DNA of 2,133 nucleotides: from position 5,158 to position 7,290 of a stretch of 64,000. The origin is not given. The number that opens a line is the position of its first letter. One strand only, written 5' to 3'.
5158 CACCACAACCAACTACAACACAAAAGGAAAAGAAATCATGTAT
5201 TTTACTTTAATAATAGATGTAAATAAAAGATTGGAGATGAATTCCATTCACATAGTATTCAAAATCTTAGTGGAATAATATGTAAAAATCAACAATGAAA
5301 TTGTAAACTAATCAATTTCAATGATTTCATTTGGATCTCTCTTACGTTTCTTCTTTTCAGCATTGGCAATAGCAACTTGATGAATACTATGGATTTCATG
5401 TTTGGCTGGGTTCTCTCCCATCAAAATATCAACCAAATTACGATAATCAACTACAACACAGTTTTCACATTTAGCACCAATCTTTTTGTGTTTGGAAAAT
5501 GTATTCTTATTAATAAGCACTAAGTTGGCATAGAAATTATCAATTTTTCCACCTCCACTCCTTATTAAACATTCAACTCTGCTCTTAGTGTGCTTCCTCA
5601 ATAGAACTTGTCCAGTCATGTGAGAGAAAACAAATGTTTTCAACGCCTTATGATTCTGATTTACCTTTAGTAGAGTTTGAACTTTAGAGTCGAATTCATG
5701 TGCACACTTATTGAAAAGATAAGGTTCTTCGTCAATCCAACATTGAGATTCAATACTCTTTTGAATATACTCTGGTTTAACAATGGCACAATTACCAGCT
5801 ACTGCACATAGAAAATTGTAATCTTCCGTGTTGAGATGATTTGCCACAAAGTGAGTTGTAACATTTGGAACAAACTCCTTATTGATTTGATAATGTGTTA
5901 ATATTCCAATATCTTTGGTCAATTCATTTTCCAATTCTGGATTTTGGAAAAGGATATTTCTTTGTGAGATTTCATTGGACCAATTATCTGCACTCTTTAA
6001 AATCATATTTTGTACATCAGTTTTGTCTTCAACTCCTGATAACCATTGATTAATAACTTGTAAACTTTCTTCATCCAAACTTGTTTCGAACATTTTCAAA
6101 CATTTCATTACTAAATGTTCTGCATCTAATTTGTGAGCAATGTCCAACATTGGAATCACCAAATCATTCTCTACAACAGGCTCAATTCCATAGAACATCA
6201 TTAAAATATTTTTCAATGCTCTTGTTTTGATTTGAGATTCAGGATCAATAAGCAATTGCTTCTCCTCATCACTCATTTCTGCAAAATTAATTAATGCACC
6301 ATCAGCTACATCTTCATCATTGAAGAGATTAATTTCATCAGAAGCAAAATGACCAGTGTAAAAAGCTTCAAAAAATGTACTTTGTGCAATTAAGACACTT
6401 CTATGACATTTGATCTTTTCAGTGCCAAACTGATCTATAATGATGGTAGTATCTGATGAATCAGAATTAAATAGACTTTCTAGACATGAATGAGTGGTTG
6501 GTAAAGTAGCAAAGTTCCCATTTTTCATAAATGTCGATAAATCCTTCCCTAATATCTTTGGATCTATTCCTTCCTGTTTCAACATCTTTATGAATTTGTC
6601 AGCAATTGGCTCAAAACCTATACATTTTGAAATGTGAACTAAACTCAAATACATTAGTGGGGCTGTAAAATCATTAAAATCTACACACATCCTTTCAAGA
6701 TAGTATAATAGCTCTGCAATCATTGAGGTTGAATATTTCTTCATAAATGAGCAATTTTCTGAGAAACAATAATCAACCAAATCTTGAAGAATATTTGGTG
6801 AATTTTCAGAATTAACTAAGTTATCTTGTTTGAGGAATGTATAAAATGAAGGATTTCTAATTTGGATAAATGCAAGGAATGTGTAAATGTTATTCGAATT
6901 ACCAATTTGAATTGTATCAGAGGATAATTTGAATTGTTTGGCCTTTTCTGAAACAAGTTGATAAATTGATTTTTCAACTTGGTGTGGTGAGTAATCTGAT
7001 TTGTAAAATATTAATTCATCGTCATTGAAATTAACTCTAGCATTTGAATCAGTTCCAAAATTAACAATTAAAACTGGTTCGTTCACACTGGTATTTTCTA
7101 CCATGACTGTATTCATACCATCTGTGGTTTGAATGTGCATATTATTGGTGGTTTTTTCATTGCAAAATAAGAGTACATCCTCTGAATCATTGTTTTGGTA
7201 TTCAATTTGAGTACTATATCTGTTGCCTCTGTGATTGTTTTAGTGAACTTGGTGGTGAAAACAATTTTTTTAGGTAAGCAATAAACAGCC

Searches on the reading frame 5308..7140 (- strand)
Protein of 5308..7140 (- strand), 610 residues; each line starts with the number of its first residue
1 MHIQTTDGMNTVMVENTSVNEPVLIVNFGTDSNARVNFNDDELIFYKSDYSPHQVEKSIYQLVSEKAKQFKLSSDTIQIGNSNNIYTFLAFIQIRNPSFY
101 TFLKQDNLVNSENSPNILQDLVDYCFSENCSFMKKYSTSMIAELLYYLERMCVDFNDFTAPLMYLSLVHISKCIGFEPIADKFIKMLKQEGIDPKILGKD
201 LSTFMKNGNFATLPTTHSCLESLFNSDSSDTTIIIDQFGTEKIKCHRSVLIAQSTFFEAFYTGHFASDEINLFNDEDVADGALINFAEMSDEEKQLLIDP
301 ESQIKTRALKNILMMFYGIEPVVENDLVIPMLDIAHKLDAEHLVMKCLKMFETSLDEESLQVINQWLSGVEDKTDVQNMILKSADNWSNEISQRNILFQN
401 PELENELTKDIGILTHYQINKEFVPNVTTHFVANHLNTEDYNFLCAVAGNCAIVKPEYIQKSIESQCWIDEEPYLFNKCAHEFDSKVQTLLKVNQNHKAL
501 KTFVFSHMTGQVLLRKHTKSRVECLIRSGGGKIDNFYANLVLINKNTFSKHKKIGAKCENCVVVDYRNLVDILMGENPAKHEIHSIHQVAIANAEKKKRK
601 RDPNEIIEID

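Call 14: search_protein_families(library=pfam, proteins=[window:5308-7140:-], max_evalue=0.01)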
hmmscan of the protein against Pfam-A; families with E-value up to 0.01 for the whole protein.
window:5308-7140:- (610 aa): 2 families
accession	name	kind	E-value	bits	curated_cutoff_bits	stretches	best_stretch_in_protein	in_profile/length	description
PF00651.37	BTB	-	1e-09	39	20.5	1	222-354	3-109/110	BTB/POZ domain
PF16770.11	RTT107_BRCT_5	-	0.008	16.5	27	0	409-475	40-99/100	Regulator of Ty1 transposition protein 107 BRCT domain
